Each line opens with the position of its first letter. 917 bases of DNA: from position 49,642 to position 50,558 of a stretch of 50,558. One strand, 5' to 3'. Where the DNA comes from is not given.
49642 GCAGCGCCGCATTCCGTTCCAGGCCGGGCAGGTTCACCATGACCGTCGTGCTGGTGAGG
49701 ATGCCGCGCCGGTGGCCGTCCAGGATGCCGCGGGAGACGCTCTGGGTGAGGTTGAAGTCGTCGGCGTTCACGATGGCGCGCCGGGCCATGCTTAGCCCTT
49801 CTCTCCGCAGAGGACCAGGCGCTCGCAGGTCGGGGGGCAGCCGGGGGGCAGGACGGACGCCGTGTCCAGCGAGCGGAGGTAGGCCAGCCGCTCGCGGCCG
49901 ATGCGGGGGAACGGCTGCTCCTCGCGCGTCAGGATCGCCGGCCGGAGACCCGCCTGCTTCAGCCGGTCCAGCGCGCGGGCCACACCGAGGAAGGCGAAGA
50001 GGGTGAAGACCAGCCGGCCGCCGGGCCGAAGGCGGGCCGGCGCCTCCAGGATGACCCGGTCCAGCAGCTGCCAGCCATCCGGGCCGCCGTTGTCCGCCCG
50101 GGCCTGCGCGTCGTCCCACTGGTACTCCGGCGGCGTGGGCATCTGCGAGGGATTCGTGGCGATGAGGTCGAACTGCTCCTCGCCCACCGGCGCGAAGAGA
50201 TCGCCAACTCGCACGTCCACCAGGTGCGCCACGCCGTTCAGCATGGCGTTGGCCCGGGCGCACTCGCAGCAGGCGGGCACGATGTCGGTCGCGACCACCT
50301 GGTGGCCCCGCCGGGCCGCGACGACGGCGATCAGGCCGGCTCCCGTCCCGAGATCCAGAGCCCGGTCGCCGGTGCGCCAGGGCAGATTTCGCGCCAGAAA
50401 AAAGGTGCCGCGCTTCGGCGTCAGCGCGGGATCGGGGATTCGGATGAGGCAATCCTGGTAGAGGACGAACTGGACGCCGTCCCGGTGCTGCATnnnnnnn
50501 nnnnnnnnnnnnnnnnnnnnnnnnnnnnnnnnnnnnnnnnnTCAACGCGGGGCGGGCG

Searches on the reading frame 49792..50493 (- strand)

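Call 21: search_protein_families(library=pfam, proteins=[window:49792-50493:-], max_evalue=0.01)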
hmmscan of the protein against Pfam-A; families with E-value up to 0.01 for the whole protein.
window:49792-50493:- (233 aa): 11 families
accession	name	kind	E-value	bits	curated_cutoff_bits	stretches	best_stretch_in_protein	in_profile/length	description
PF05175.20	MTS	-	2.7e-16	60.1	23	1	28-115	18-106/170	Methyltransferase small domain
PF08241.18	Methyltransf_11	-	2.2e-09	38.3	21.2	1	46-112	1-65/95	Methyltransferase domain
PF06325.19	PrmA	-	2e-08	34.5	22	1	40-114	160-233/296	Ribosomal protein L11 methyltransferase (PrmA)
PF13649.12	Methyltransf_25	-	2.9e-08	34.7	27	1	46-114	2-71/97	Methyltransferase domain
PF13847.12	Methyltransf_31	-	3.9e-07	30.3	27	1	42-167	4-113/145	Methyltransferase domain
PF13489.12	Methyltransf_23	-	3.9e-05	23.9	27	1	33-114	13-88/164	Methyltransferase domain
PF09445.16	Methyltransf_15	-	0.00014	21.9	22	1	44-108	3-67/165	RNA cap guanine-N2 methyltransferase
PF08242.18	Methyltransf_12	-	0.00044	21.4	30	1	46-113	1-71/98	Methyltransferase domain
PF12847.13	Methyltransf_18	-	0.00092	19.7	27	1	41-111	14-86/151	Methyltransferase domain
PF02475.24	TRM5-TYW2_MTfase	-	0.0025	18.2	28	1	41-107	36-104/164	TRM5/TYW2 methyltransferase domain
PF01170.24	UPF0020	-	0.0056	16.8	22.3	1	60-115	73-129/197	RMKL-like, methyltransferase domain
